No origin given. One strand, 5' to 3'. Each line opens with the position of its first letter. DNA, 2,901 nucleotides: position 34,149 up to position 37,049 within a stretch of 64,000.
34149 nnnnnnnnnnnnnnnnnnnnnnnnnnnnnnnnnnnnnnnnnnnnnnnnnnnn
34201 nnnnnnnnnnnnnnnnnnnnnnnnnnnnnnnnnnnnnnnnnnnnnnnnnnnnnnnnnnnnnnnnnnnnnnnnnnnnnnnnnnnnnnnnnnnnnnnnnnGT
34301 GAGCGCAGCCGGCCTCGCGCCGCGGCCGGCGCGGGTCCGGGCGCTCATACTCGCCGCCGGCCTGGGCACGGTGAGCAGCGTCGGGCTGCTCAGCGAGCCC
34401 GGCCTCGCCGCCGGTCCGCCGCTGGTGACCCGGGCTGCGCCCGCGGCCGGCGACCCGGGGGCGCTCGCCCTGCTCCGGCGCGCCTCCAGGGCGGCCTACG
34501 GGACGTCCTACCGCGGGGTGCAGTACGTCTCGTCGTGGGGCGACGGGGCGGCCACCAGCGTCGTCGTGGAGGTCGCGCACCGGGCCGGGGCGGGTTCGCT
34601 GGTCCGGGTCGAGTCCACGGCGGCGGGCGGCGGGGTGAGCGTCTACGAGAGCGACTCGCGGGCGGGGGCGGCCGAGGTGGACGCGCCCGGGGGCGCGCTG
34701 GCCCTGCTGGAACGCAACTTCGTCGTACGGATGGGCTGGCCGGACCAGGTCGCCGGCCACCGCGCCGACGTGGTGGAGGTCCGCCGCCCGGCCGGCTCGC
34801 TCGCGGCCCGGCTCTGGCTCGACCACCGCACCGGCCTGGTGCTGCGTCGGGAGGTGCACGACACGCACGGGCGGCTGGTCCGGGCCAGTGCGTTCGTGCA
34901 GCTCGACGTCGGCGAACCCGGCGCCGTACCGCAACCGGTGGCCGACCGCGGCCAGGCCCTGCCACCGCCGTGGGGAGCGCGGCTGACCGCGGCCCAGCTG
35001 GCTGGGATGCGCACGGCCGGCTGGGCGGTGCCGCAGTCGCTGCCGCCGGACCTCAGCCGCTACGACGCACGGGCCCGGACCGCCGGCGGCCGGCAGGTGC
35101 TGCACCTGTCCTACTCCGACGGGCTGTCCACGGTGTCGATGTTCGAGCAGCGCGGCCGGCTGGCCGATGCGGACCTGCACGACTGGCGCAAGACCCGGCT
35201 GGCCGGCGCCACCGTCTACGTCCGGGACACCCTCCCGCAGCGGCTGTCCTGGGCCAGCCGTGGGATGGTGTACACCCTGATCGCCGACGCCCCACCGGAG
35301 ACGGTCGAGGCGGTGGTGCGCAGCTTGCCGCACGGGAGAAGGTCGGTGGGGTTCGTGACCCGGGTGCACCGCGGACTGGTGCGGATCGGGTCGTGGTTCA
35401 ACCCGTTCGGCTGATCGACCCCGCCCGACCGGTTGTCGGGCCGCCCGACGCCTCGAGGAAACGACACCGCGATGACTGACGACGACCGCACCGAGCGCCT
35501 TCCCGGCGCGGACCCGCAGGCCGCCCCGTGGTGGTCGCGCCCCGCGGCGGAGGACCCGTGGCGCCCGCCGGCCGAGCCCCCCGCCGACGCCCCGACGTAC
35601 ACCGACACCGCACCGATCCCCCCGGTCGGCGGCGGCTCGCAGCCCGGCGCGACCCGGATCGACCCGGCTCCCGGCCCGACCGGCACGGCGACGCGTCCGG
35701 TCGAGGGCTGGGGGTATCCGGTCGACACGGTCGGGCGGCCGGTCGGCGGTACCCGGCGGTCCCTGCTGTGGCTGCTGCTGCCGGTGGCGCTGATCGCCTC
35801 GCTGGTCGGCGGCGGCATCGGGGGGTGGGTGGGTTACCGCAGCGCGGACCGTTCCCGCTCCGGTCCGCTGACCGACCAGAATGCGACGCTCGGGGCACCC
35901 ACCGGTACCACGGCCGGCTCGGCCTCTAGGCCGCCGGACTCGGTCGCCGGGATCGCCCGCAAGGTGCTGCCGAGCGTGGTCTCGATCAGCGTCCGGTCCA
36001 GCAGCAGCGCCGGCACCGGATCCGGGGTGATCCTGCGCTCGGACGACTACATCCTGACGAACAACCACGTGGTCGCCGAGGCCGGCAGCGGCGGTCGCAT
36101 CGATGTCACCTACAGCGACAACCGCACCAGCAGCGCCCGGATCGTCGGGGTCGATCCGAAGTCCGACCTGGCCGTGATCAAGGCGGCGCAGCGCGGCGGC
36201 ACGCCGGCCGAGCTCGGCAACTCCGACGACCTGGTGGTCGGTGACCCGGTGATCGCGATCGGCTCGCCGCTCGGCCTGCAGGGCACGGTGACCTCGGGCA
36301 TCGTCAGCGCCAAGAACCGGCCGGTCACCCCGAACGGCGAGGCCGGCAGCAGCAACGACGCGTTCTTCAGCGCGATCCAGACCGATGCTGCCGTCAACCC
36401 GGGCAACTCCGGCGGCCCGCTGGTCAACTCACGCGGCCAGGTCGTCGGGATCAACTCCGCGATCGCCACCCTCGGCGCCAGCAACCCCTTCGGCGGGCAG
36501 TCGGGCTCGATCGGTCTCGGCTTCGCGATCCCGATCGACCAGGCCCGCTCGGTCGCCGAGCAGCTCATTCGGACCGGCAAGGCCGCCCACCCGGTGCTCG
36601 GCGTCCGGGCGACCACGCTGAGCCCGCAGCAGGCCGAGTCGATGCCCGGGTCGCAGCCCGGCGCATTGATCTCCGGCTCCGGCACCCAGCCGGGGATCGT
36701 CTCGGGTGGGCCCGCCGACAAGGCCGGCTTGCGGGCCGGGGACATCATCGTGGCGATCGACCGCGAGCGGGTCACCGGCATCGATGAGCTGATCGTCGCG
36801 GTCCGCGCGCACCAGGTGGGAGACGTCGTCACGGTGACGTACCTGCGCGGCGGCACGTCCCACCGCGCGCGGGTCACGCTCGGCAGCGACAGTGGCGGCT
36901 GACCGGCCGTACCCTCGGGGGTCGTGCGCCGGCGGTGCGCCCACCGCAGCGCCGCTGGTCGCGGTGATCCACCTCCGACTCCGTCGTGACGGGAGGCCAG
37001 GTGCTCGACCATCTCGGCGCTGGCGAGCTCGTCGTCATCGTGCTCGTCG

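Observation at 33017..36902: sigE-rseA-rseB-like-htrA unit with GTGA-coupled genes and a textbook ECF promoter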

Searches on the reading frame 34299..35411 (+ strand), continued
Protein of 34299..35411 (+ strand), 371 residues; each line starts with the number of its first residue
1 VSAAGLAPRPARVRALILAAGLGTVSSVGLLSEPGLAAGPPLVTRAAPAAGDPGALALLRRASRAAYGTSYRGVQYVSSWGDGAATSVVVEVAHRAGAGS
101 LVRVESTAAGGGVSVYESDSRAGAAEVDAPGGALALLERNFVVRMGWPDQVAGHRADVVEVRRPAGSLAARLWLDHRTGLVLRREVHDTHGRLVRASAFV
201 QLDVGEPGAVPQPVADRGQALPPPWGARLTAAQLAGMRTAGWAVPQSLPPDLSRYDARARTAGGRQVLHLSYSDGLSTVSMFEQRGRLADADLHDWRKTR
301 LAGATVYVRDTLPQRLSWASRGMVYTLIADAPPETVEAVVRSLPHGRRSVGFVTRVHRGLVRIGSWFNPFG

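Call 61: find_encoding_contigs(protein=P0337, flank=5000, max_places=2)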
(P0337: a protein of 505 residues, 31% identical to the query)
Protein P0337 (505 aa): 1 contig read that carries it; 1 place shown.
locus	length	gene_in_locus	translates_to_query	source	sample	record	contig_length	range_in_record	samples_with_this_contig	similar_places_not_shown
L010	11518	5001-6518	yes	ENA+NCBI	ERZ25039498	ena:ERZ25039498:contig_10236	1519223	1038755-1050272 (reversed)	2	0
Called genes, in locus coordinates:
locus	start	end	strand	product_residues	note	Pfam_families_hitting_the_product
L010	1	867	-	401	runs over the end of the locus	PF13439:Glyco_transf_4, PF13579:Glyco_trans_4_4, PF20706:GT4-conflict, PF00534:Glycos_transf_1, PF13524:Glyco_trans_1_2 (weak), PF13692:Glyco_trans_1_4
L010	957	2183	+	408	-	PF00483:NTP_transferase, PF12804:NTP_transf_3 (weak), PF24894:Hexapep_GlmU, PF25247:LbH_GLGC (faint), PF25084:LbH_EIF2B, PF25087:GMPPB_C (weak)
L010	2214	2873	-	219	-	PF01596:Methyltransf_3, PF05175:MTS (faint), PF13847:Methyltransf_31 (weak), PF13578:Methyltransf_24, PF13649:Methyltransf_25 (weak)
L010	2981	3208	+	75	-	PF00364:Biotin_lipoyl, PF25917:BSH_RND (faint), PF25973:BSH_CzcB (faint)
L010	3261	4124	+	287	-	PF00701:DHDPS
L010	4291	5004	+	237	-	PF04542:Sigma70_r2, PF08281:Sigma70_r4_2, PF04545:Sigma70_r4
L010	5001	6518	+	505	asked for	PF13490:zf-HC2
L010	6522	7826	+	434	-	PF00089:Trypsin, PF13365:Trypsin_2, PF00595:PDZ, PF13180:PDZ_2, PF17820:PDZ_6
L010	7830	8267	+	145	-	PF02416:TatA_B_E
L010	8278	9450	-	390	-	PF01883:FeS_assembly_P, PF01656:CbiA, PF09140:MipZ (weak), PF10609:ParA, PF13614:AAA_31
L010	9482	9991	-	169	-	PF06210:DUF1003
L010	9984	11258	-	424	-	PF05239:PRC (faint), PF26205:SH3_actinomycetes, PF03448:MgtE_N, PF00571:CBS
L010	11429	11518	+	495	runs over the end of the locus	PF02113:Peptidase_S13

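Call 62: search_protein_families(library=pfam, proteins=[P0337, P0338, P0339, P0335], max_evalue=0.01)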
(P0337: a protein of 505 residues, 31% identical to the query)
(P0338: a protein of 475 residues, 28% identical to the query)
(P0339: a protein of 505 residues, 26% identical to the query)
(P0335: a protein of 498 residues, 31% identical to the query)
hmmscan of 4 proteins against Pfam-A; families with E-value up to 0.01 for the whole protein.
P0337 (505 aa): 2 families
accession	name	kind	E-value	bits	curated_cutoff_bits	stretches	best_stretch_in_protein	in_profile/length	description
PF13490.11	zf-HC2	-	5.2e-08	33.3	22.2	1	13-40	8-35/35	Putative zinc-finger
PF17188.9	MucB_RseB_C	-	0.0013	19.3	30.1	1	378-434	4-61/97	MucB/RseB C-terminal domain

P0338 (475 aa): 0 families

P0339 (505 aa): 1 family
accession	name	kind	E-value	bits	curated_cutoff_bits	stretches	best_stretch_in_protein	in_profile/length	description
PF13490.11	zf-HC2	-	3.4e-06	27.5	22.2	1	5-39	1-35/35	Putative zinc-finger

P0335 (498 aa): 2 families
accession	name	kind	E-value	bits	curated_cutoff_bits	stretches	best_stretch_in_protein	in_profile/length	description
PF03888.20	MucB_RseB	-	3.7e-07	30.4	22.3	1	269-335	96-165/178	MucB/RseB N-terminal domain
PF13490.11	zf-HC2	-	0.0049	17.4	22.2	0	7-35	7-35/35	Putative zinc-finger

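Call 81: predict_structure(alignment_id=A5)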
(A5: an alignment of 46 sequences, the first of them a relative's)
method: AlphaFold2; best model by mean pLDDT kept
length: 498 residues; sequences in the alignment: 46
mean_pLDDT: 74.0   pTM: 0.63
mean pLDDT of the five models: 74.0, 73.4, 71.7, 71.4, 70.8
residues with pLDDT >= 90: 231; 70-90: 73; 50-70: 70; < 50: 124
segments of 3 or more residues with pLDDT < 50: 63-172, 256-262, 493-498
pLDDT, mean of each block of 10 residues (from residue 1): 70 88 92 90 82 59 40 33 36 43 41 37 40 36 34 32 37 61 69 96 94 92 92 89 66 51 76 96 98 95 98 96 95 86 70 89 94 96 89 93 95 93 92 92 95 94 95 66 60 44
secondary structure, 60 per line:
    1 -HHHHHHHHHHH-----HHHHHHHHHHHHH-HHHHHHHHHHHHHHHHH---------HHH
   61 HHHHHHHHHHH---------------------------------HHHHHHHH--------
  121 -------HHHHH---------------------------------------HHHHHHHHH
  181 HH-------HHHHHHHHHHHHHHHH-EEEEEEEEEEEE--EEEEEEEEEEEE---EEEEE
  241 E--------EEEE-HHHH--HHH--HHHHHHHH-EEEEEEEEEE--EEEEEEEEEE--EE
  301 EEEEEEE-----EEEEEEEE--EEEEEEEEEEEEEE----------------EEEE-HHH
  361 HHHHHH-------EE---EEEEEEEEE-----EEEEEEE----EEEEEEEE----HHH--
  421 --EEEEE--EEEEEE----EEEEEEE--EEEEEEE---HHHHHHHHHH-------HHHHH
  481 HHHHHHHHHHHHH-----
elements in order: H2-12 H18-30 H32-48 H58-71 H105-112 H128-132 H172-182 H190-205 E207-218 E221-232 E236-241 E250-253 H255-258 H266-273 E275-284 E287-296 E299-307 E313-320 E323-336 E353-356 H358-366 E379-387 E393-399 E404-411 E423-427 E430-435 E440-446 E449-455 H459-468 H476-493

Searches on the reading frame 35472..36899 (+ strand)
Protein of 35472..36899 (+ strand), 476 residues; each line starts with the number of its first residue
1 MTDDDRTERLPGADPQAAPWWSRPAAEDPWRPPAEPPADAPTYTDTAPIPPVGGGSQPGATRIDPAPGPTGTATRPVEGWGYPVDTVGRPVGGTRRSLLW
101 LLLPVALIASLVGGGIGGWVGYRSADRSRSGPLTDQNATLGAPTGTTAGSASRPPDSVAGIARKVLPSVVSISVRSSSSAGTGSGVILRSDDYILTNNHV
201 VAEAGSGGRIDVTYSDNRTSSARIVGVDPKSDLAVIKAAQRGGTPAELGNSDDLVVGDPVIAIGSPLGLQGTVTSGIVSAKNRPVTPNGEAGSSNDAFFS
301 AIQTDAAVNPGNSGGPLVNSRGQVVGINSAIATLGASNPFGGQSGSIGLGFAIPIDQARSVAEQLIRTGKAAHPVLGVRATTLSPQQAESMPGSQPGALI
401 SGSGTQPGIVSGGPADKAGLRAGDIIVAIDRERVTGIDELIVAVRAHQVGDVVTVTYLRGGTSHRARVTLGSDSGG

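Call 11: search_protein_families(library=pfam, proteins=[window:35472-36899:+], max_evalue=1)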
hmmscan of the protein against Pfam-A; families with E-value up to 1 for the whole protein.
window:35472-36899:+ (476 aa): 6 families
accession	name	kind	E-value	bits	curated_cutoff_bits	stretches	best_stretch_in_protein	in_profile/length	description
PF13365.12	Trypsin_2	-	2.3e-33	116.4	27.6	1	183-327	1-144/144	Trypsin-like peptidase domain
PF00089.32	Trypsin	-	1.7e-17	64.4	20.6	1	167-333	13-200/220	Trypsin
PF13180.12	PDZ_2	-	4.3e-13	49.8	27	1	376-470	3-80/80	PDZ domain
PF17820.7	PDZ_6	-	2.3e-10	40.5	27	1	409-458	5-53/54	PDZ domain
PF00595.29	PDZ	-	3.9e-06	27.6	23.2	1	408-456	31-79/81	PDZ domain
PF00949.27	Peptidase_S7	-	0.062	13.6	20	1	305-331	90-116/131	Peptidase S7, Flavivirus NS3 serine protease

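Call 12: search_protein_families(library=ncbifam, proteins=[window:35472-36899:+], max_evalue=1)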
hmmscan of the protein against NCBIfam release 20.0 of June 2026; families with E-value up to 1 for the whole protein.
window:35472-36899:+ (476 aa): 24 families
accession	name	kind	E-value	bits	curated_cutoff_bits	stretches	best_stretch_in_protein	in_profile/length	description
TIGR02037.1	degP_htrA_DO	subfamily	2.9e-84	283.5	416.2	1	176-473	55-330/434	Do family serine endopeptidase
NF050055.1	SerProtHtrAMycob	equivalog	3e-74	250.8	800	1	103-473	156-501/502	serine protease HtrA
NF041521.1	HhoA_HhoB_HtrA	equivalog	2.2e-69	234.3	450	1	174-469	50-330/335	HhoA/HhoB/HtrA family serine endopeptidase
NF047968.1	SerProtHtrA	equivalog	1.1e-66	225.6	470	1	142-469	39-356/357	serine protease HtrA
NF053637.1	SerProtHtrAspr2045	equivalog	1.4e-52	179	650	1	177-470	99-386/394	serine protease HtrA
NF007526.1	PRK10139.1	equivalog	3.5e-51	174.3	756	1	179-472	89-361/456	serine endoprotease DegQ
NF008189.1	PRK10942.1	equivalog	5.4e-51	173.5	720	1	182-471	114-382/477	serine endoprotease DegP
TIGR02038.1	protease_degS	equivalog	8.5e-49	166.6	422.95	1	173-471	70-347/351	outer membrane-stress sensor serine endopeptidase DegS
NF008147.1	PRK10898.1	equivalog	4.6e-45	154.3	408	1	155-469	44-346/352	outer membrane-stress sensor serine endopeptidase DegS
NF040960.1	MamE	equivalog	3.7e-41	141.5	800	2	155-380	98-311/659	magnetosome formation protease MamE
NF033740.0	MarP_fam_protase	equivalog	5.9e-20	71.6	250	1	160-327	188-350/390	MarP family serine protease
NF040961.1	MamO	equivalog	5.8e-18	64.6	800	1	158-332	75-244/648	magnetosome protein MamO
NF041199.1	trx7_PDZ_seleno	equivalog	4e-06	26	300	1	414-468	332-388/390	Trx7/PDZ domain-containing (seleno)protein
NF040965.1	MamP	equivalog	6.3e-06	26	300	1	415-467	147-199/290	magnetosome magnetite formation protein MamP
TIGR00225.1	prc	subfamily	0.00032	19.9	218.6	1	409-467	69-128/335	C-terminal processing peptidase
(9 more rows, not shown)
